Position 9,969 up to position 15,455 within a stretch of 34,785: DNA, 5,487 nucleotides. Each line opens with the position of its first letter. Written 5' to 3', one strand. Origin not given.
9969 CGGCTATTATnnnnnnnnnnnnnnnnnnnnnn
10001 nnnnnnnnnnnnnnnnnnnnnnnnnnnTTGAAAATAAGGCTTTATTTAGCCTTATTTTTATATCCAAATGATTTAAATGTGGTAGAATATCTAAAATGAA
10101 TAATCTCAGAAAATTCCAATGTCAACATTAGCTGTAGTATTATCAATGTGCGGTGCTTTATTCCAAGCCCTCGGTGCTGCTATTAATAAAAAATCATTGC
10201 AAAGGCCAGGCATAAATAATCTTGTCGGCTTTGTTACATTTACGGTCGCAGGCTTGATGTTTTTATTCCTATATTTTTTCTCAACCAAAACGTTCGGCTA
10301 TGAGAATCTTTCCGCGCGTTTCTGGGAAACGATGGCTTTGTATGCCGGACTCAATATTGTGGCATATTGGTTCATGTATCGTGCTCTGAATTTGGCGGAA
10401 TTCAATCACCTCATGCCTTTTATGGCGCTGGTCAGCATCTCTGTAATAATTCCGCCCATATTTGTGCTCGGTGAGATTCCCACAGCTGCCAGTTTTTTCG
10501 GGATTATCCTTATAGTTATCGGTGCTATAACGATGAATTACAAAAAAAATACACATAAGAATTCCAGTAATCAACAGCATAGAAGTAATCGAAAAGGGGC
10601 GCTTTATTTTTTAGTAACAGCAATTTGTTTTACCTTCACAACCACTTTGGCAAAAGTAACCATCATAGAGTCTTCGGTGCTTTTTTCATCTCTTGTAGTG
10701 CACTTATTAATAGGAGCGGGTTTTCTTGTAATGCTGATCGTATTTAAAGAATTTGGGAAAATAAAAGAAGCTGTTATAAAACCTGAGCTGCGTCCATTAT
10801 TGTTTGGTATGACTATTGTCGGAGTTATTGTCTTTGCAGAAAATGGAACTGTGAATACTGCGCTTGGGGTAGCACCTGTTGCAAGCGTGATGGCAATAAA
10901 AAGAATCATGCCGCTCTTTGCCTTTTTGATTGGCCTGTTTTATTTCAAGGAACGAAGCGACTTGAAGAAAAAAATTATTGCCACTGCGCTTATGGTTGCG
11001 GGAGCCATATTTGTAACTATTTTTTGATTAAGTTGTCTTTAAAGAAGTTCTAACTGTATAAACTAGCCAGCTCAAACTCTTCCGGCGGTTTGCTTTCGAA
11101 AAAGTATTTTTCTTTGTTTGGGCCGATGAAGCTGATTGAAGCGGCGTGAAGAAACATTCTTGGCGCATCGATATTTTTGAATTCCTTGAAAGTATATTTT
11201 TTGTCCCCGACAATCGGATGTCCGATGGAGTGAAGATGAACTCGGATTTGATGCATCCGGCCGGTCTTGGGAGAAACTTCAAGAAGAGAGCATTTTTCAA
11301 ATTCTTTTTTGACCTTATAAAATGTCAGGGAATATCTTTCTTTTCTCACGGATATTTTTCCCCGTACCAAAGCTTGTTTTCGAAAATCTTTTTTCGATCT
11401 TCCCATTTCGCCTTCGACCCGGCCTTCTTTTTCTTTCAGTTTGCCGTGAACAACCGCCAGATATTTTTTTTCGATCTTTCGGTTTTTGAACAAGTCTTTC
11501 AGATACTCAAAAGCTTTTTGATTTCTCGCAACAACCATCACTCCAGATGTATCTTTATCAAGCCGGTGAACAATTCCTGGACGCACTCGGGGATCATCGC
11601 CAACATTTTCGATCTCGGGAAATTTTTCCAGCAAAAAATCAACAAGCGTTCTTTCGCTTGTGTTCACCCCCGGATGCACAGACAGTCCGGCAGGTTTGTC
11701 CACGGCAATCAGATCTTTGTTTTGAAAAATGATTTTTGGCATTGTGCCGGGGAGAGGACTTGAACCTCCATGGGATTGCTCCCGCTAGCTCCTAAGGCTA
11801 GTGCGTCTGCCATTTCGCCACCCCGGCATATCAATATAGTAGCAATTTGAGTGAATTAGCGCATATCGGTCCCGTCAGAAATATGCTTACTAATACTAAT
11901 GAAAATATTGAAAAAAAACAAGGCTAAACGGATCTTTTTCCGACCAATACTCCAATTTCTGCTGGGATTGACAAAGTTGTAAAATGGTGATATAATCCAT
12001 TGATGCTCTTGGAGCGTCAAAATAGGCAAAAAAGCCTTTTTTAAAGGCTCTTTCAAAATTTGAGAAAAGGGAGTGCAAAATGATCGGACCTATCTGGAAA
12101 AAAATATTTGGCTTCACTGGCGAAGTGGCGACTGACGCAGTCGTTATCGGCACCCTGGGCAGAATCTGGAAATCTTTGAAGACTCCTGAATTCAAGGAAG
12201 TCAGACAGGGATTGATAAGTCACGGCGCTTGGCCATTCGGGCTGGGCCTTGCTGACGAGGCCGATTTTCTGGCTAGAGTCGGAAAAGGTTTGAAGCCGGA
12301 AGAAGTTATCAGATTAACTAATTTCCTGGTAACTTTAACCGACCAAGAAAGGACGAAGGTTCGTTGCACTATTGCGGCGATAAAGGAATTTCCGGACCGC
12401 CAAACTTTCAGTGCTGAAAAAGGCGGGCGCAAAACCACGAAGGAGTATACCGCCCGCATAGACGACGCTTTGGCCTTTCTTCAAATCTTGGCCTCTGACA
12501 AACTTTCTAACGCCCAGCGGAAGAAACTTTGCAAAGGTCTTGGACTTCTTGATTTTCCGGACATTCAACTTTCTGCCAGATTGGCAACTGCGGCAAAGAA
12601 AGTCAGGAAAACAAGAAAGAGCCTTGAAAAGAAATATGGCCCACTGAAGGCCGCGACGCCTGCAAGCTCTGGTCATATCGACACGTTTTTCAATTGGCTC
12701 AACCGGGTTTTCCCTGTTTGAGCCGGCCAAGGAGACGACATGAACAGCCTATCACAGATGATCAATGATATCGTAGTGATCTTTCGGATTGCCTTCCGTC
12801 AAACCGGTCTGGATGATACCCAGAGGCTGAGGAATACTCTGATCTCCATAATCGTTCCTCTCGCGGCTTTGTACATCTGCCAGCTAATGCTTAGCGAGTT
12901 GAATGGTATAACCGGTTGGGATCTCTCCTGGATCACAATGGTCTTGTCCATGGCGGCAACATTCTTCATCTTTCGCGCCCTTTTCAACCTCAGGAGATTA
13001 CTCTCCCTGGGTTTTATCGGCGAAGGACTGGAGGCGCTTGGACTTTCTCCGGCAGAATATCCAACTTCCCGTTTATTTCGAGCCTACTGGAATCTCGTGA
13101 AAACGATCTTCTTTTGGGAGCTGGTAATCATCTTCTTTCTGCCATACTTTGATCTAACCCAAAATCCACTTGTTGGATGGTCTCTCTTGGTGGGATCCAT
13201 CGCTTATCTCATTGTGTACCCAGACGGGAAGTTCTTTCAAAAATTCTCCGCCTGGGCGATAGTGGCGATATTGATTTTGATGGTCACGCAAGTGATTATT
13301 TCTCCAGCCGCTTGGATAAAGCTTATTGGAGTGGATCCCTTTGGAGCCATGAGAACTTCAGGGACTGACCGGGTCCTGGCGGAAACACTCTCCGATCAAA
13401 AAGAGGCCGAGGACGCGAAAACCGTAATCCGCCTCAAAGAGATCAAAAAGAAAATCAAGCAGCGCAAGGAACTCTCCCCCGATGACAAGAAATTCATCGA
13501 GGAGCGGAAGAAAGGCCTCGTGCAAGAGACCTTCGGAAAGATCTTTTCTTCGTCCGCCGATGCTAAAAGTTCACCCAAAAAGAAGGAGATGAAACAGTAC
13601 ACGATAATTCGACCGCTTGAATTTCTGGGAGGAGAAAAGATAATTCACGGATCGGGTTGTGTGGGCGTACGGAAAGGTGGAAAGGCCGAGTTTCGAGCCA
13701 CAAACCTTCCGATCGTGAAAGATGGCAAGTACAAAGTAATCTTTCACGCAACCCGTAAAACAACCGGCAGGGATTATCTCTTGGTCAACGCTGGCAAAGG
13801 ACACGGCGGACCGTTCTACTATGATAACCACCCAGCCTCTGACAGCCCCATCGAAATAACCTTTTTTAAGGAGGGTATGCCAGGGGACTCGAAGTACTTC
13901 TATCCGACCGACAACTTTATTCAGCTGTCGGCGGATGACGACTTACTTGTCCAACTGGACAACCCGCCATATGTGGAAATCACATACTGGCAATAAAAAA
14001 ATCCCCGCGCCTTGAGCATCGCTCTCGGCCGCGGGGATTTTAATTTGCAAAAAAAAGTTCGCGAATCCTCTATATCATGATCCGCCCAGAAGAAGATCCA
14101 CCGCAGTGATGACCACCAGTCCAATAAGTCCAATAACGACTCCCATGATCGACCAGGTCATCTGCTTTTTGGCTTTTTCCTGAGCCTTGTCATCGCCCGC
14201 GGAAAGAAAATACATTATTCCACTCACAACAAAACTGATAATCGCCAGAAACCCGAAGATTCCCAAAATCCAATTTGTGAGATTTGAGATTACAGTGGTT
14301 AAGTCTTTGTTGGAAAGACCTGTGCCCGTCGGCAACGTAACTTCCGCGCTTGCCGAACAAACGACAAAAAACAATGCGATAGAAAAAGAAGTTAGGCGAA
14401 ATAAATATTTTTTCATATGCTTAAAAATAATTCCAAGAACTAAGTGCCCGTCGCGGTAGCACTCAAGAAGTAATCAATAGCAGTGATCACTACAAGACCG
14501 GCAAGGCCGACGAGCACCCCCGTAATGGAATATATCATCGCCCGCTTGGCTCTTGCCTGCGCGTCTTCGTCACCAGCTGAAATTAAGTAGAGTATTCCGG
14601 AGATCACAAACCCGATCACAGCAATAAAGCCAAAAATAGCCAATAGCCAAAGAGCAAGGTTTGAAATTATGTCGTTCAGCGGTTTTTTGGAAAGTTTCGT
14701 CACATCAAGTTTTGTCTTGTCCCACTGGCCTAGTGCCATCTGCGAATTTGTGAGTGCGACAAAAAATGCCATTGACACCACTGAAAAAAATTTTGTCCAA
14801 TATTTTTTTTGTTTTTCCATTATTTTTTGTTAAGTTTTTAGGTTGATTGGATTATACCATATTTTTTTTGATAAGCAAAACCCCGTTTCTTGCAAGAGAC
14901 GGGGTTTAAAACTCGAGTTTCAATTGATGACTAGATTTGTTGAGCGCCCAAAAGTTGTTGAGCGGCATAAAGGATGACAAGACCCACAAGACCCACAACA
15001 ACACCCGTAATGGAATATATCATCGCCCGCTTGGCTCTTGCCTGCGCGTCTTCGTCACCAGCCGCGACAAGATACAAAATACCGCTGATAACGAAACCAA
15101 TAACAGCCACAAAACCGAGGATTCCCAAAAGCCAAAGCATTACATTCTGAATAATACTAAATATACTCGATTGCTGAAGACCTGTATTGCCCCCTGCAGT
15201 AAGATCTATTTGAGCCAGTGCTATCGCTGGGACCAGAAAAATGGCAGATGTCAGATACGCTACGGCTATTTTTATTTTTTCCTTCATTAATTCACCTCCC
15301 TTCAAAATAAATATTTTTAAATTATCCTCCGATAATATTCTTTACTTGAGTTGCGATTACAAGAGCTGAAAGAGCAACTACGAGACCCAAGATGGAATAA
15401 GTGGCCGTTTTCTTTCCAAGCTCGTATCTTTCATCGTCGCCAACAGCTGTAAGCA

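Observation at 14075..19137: Five VirB2/TrbC-like 'pilin' modules clustered with a peptidase fusion and an orphan SBP, but no secretion machinery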

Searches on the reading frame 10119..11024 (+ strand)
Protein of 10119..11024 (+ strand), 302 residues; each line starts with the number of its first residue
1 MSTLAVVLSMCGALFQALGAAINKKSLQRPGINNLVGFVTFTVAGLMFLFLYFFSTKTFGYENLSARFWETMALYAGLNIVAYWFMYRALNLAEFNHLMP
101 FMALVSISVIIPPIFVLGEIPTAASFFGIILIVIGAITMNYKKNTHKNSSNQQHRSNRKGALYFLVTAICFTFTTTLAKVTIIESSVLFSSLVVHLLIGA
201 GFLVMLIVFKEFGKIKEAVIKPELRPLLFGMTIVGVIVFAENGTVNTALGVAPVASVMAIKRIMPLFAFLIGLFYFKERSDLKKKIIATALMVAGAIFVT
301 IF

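Call 8: search_protein_families(library=pfam, max_evalue=0.01, proteins=[window:10119-11024:+])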
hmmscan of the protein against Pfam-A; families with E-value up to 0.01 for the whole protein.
window:10119-11024:+ (302 aa): 1 family
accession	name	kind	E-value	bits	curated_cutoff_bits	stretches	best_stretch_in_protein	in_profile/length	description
PF00892.27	EamA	-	2.4e-16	60.7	28.2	2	159-300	2-134/135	EamA-like transporter family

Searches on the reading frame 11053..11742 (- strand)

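Call 9: search_protein_families(library=pfam, max_evalue=0.01, proteins=[window:11053-11742:-])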
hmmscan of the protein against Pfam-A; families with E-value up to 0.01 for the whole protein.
window:11053-11742:- (230 aa): 1 family
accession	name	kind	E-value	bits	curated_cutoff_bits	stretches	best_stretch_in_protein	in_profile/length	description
PF00849.27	PseudoU_synth_2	-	1.1e-33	117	26.8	1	10-171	1-151/152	RNA pseudouridylate synthase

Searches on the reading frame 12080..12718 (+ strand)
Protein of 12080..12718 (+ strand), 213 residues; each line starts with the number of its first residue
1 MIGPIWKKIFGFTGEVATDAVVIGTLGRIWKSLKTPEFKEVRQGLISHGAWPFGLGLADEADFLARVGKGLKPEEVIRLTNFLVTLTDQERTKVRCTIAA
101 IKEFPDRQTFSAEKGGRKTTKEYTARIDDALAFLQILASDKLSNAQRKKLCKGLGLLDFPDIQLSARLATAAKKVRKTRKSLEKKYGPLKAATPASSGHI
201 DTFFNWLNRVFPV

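Call 7: search_protein_families(library=pfam, max_evalue=1, proteins=[window:12080-12718:+])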
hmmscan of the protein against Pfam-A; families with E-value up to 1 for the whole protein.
window:12080-12718:+ (213 aa): 2 families
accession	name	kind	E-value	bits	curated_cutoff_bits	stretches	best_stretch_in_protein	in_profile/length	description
PF19243.4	DUF5892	-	0.04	13.6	26.4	1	96-177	67-144/326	Family of unknown function (DUF5892)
PF12652.12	CotJB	-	0.14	12.8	29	1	168-212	34-74/76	CotJB protein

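Call 38: search_protein_families(library=ncbifam, max_evalue=0.1, proteins=[window:12080-12718:+])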
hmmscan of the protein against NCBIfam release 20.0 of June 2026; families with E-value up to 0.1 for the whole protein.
window:12080-12718:+ (213 aa): 0 families
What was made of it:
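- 12080..12721 (+): C2: 213-aa unknown upstream of C1; co-occurs with C1 in some relatives. Membership is uncertain. No family hit (calls 7, 38).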

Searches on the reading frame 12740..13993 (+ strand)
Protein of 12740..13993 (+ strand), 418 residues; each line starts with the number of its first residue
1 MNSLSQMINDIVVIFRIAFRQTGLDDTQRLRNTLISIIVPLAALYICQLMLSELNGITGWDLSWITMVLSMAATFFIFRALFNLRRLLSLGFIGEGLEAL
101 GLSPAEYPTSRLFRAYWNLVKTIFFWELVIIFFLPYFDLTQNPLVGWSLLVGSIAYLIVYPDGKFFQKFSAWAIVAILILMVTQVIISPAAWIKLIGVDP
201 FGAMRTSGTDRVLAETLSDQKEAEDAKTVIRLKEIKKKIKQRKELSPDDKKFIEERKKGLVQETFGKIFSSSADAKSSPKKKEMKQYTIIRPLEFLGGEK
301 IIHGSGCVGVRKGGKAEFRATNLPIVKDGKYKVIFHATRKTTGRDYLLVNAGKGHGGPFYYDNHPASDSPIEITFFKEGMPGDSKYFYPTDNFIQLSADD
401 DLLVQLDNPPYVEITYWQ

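Call 7: search_protein_families(library=pfam, max_evalue=1, proteins=[window:12740-13993:+])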
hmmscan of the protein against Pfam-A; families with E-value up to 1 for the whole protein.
window:12740-13993:+ (418 aa): 0 families
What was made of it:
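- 12740..13996 (+): C1: convergent accessory gene; polytopic N-terminus, charged coiled linker, C-terminal CBM-like beta-sandwich. Membership in the system is uncertain. No Pfam hit (call 7).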

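Call 30: find_homologous_proteins(query=window:12740-13993:+)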
Query window:12740-13993:+ (418 aa): 6 proteins with E <= 0.001 among 6587 candidates.
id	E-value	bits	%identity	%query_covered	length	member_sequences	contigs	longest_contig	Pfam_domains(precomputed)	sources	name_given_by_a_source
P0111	7.2e-280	945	100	100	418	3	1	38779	-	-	-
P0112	7.8e-99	349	45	99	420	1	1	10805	-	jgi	-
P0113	2.9e-98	347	53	76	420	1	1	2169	-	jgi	jgi:hypothetical protein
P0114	1.5e-83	299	43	94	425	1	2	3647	-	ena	-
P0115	5.7e-59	218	36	99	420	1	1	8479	-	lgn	-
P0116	3.1e-43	166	52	36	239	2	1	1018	-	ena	-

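Call 38: search_protein_families(library=ncbifam, max_evalue=0.1, proteins=[window:12740-13993:+])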
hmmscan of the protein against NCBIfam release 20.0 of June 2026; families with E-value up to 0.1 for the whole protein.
window:12740-13993:+ (418 aa): 0 families

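Call 41: predict_structure(alignment_id=A2)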
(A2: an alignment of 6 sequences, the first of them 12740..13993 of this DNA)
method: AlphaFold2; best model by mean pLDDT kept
length: 418 residues; sequences in the alignment: 6
mean_pLDDT: 59.6   pTM: 0.35
mean pLDDT of the five models: 59.6, 58.4, 57.1, 56.2, 55.3
residues with pLDDT >= 90: 49; 70-90: 85; 50-70: 98; < 50: 186
segments of 3 or more residues with pLDDT < 50: 1-24, 26-32, 83-92, 94-98, 101-115, 117-121, 131-223, 259-281
pLDDT, mean of each block of 10 residues (from residue 1): 38 45 46 52 59 61 60 58 47 48 43 49 50 44 42 39 41 46 38 32 33 36 55 69 68 60 37 35 76 92 89 91 81 90 88 64 85 80 76 90 90 86
secondary structure, 60 per line:
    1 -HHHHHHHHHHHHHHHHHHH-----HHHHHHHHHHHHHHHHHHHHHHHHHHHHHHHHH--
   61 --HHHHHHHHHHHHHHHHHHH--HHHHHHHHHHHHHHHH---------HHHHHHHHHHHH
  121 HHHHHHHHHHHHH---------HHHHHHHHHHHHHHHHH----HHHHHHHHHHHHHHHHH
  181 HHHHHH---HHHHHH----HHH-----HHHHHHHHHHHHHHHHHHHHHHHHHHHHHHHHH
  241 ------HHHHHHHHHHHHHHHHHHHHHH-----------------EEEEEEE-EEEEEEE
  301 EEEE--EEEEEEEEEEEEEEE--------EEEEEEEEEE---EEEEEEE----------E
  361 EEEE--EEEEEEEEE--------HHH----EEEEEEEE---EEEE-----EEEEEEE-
elements in order: H2-20 H26-58 H63-81 H84-99 H109-133 H143-159 H164-186 H190-195 H208-240 H247-268 E286-292 E294-304 E307-321 E330-339 E343-349 E360-364 E367-375 E391-398 E402-405 E411-417

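Call 46: fold_search(model_id=the predicted structure, library=pdb)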
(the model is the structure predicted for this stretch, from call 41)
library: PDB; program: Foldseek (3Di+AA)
matches with E <= 10: 1398; with E <= 0.001: 85
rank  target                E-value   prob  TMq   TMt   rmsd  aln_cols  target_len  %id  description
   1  9h99                  1.4e-05  1.00  0.19  0.08   6.2       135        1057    8  Native structure of the full-length pesticidal protein Cry1Ca18 at pH7, from crystals formed in vivo (released 2025-11-12)
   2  4w8j                  2.1e-05  1.00  0.19  0.09   5.5       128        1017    9  Structure of the full-length insecticidal protein Cry1Ac reveals intriguing details of toxin packaging into in vivo form (released 2014-09-17)
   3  9qxq                  3.9e-05  1.00  0.19  0.08   5.6       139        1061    7  native structure of full-length pesticidal protein Cry1Ca18 at pH9, from crystals formed in vivo (released 2026-02-11)
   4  2cdo_A                6.9e-05  1.00  0.20  0.49   5.5       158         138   12  structure of agarase carbohydrate binding module in complex with neoagarohexaose (released 2006-02-16)
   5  8w7n                  7.4e-05  1.00  0.18  0.08   5.4       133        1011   10  Crystal structure of the in-cell Cry1Aa purified from Bacillus thuringiensis (released 2024-03-06)
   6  8okh_A                8.3e-05  0.98  0.13  0.26  12.1       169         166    9  Crystal structure of Bdellovibrio bacteriovorus Bd1399 (released 2023-10-25)
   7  2cdp_B                9.3e-05  1.00  0.20  0.52   4.9       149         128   13  Structure of a CBM6 in complex with neoagarohexaose (released 2006-02-08)
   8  8a28_A                9.9e-05  0.99  0.16  0.17  10.1       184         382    8  Structure of the astacin zymogen of LAST-MAM from Limulus polyphemus (released 2022-10-19)
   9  2cdp_A                1.1e-04  1.00  0.21  0.50   5.1       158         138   13  Structure of a CBM6 in complex with neoagarohexaose (released 2006-02-08)
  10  8hhe_A                1.3e-04  1.00  0.20  0.13   4.5       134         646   10  Crystal structure of Cry5B from Bacillus thuringiensis at 4.5 A resolution (released 2022-12-07)
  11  1gu3_A                1.3e-04  1.00  0.19  0.43   8.2       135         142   15  CBM4 structure and function (released 2002-09-26)
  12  2cdp_D                1.3e-04  1.00  0.21  0.54   4.7       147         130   13  Structure of a CBM6 in complex with neoagarohexaose (released 2006-02-08)
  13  2cdo_C                1.4e-04  1.00  0.19  0.46   5.1       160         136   11  structure of agarase carbohydrate binding module in complex with neoagarohexaose (released 2006-02-16)
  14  2xon_L                1.4e-04  0.95  0.12  0.28  12.3       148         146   14  Structure of TmCBM61 in complex with beta-1,4-galactotriose at 1.4 A resolution (released 2010-09-08)
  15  8hhe_B                1.5e-04  1.00  0.20  0.13   4.5       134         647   10  Crystal structure of Cry5B from Bacillus thuringiensis at 4.5 A resolution (released 2022-12-07)
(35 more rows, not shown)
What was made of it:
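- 12740..13996 (+): AF2 C-terminal domain pLDDT about 85-90, matching CBM6/29/4 and Cry toxin domain III at E about 1e-5 (calls 41, 46).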

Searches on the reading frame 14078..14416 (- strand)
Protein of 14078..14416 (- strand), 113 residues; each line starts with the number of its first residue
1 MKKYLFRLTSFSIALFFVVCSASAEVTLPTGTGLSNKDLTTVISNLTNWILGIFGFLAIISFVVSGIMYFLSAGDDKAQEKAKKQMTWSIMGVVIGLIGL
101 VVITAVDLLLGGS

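Call 7: search_protein_families(library=pfam, max_evalue=1, proteins=[window:14078-14416:-])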
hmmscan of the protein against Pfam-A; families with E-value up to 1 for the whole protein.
window:14078-14416:- (113 aa): 9 families
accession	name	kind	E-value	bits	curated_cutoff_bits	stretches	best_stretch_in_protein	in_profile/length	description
PF18895.5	T4SS_pilin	-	3.5e-13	49.8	26.6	1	37-104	3-69/71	Type IV secretion system pilin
PF02322.20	Cyt_bd_oxida_II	-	3.4e-05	23.8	35.6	1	4-105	115-210/302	Cytochrome bd terminal oxidase subunit II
PF11286.13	DUF3087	-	0.019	14.9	23.4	1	45-103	14-66/165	Protein of unknown function (DUF3087)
PF01616.22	Orbi_NS3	-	0.048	13.7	27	1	18-83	84-152/179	Orbivirus NS3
PF04746.17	DUF575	-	0.13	12.9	25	1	41-78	7-44/101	Protein of unknown function (DUF575)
PF09973.14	DUF2208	-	0.25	11.4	24.3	0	74-106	75-107/231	Predicted membrane protein (DUF2208)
PF24838.2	8xMP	-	0.31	11.3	30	1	56-107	25-67/136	Octameric membrane protein family (8xMP)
PF04277.18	OAD_gamma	-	0.45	11.7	27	1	54-85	15-46/76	Oxaloacetate decarboxylase, gamma chain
PF10745.14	DUF2530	-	0.52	11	25.5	1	79-104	35-60/77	Protein of unknown function (DUF2530)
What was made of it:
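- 14075..14416 (-): G1: single pilin, last gene of the array. PF18895 49.8 bits (call 7).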

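Call 38: search_protein_families(library=ncbifam, max_evalue=0.1, proteins=[window:14078-14416:-])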
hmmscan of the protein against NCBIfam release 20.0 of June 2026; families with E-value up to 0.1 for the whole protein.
window:14078-14416:- (113 aa): 10 families
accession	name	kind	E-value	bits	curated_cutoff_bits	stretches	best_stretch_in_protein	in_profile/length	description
NF045849.1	ICE_MMCAP2_0565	equivalog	1.3e-09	37.6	40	1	39-106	9-76/80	Mbov_0395 family pilin-like conjugal transfer protein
NF045951.1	MAG0110_fam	subfamily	0.0012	18.2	98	1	47-104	15-72/237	MAG0110 family membrane protein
NF041742.1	WGxxGxxG_fam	subfamily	0.0019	18.7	35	1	1-101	1-64/69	WGxxGxxG family protein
NF053757.1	BclibactTpBcbE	equivalog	0.0052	15.7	600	1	8-77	172-241/394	bacillibactin exporter BcbE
NF052597.1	FILTED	domain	0.0072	16.6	40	1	46-102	3-66/110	FILTED domain-containing surface protein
NF041281.1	TraA_gammapb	subfamily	0.011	15.8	50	1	33-68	4-39/75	TraA family conjugative transfer protein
NF033233.1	twin_helix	hypoth_equivalog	0.023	14.6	49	1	50-90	2-39/58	twin transmembrane helix small protein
NF040782.1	PG_glutam_Chrys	equivalog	0.027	13.7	250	1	1-78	1-79/321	protein-glutamine glutaminase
NF052650.1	YknW_fam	equivalog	0.054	13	110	1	13-112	50-147/213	YknW family membrane protein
NF010431.0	PRK13857.1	equivalog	0.086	12.8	103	1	36-71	52-88/120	pilin major subunit VirB2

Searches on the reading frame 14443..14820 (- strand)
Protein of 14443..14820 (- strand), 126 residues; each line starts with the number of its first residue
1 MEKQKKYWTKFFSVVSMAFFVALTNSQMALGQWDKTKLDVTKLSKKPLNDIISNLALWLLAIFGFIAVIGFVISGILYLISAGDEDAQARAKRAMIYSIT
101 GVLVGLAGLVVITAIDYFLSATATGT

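Call 7: search_protein_families(library=pfam, max_evalue=1, proteins=[window:14443-14820:-])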
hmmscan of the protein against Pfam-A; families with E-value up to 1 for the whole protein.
window:14443-14820:- (126 aa): 7 families
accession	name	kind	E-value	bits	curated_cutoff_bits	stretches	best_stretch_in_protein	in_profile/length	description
PF18895.5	T4SS_pilin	-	5.7e-11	42.8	26.6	1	46-114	3-70/71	Type IV secretion system pilin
PF02322.20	Cyt_bd_oxida_II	-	5.1e-05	23.2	35.6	1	3-115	108-211/302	Cytochrome bd terminal oxidase subunit II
PF04956.18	TrbC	-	0.00063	20.3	27.9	1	2-107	2-91/98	TrbC/VIRB2 pilin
PF06979.18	TMEM70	-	0.096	13.1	22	1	9-82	17-77/157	TMEM70/TMEM186/TMEM223 protein family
PF09685.15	DUF4870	-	0.15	12.5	25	1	59-114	10-67/107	Domain of unknown function (DUF4870)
PF12420.13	DUF3671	-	0.64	9.9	34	1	41-119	144-209/223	Fam-L, Fam-M like protein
PF19506.4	DUF6040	-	0.78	9.6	23.4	0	19-80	102-164/233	Family of unknown function (DUF6040)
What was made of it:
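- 14440..14820 (-): G2: single pilin. PF18895 42.8 bits (call 7).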

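Call 38: search_protein_families(library=ncbifam, max_evalue=0.1, proteins=[window:14443-14820:-])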
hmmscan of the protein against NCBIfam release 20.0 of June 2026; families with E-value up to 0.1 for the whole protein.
window:14443-14820:- (126 aa): 4 families
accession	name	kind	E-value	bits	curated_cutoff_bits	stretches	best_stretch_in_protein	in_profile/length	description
NF045849.1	ICE_MMCAP2_0565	equivalog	2.7e-05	23.8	40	1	46-115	7-76/80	Mbov_0395 family pilin-like conjugal transfer protein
NF053757.1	BclibactTpBcbE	equivalog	0.0009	18.2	600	1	11-87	169-242/394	bacillibactin exporter BcbE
NF046000.1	MAG1210_fam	subfamily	0.037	12.7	275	1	5-111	10-116/550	MAG1210 family protein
NF038392.1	div_DrpB_YedR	equivalog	0.067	13.5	50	1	50-123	7-78/86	cell division protein DrpB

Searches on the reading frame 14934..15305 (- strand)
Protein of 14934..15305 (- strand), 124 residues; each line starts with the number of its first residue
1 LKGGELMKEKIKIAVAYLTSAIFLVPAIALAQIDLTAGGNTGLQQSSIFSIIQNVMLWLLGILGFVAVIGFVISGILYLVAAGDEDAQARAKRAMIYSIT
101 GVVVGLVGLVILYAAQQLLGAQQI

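Call 7: search_protein_families(library=pfam, max_evalue=1, proteins=[window:14934-15305:-])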
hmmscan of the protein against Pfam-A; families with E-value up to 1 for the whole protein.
window:14934-15305:- (124 aa): 5 families
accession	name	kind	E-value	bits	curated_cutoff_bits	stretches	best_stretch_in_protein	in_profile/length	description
PF18895.5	T4SS_pilin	-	2.9e-12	46.9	26.6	1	45-113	2-69/71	Type IV secretion system pilin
PF02322.20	Cyt_bd_oxida_II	-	0.014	15.2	35.6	1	51-112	147-208/302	Cytochrome bd terminal oxidase subunit II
PF04505.17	CD225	-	0.022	15.3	27.1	1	47-111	9-67/68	Interferon-induced transmembrane protein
PF07331.16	TctB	-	0.041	14.5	29.1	1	22-107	46-123/137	Tripartite tricarboxylate transporter TctB family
PF17158.10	MASE4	-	0.062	13.1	28.4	1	11-112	39-128/239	Membrane-associated sensor, integral membrane domain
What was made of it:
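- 14931..15305 (-): G3: single pilin (probable start at the ATG at 15287). PF18895 46.9 bits (call 7).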

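Call 38: search_protein_families(library=ncbifam, max_evalue=0.1, proteins=[window:14934-15305:-])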
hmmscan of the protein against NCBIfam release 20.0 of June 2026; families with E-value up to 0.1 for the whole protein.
window:14934-15305:- (124 aa): 1 family
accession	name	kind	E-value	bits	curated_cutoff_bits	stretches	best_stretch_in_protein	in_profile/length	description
NF045849.1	ICE_MMCAP2_0565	equivalog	5.1e-07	29.3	40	1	46-113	7-74/80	Mbov_0395 family pilin-like conjugal transfer protein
